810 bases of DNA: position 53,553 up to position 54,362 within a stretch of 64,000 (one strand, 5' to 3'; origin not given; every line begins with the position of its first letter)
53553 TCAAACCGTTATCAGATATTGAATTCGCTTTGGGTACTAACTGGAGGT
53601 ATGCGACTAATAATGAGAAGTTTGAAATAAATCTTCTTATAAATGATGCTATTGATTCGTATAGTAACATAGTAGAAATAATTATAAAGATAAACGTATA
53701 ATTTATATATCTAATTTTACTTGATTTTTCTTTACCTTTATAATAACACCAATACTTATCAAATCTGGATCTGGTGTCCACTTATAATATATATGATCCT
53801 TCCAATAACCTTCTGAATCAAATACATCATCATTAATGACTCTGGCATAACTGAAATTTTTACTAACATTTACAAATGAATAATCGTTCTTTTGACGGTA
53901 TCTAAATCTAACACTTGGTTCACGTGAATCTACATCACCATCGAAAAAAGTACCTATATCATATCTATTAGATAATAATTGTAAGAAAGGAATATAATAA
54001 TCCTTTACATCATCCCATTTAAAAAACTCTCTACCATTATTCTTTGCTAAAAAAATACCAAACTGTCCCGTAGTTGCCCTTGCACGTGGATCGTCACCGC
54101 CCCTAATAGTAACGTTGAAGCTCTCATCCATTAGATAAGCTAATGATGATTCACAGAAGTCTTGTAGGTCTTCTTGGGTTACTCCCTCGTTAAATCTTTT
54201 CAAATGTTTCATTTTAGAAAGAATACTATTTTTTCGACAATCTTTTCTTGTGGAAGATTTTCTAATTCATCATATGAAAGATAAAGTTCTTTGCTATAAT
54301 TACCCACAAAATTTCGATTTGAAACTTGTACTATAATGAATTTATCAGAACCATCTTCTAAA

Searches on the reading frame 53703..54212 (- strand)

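Call 71: search_protein_families(library=pfam, proteins=[window:53703-54212:-], max_evalue=0.1)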
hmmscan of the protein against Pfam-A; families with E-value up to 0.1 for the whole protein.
window:53703-54212:- (169 aa): 1 family
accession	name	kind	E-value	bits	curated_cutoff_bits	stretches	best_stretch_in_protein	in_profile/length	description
PF14684.11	Tricorn_C1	-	0.075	13.4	24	0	66-90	30-54/59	Tricorn protease C1 domain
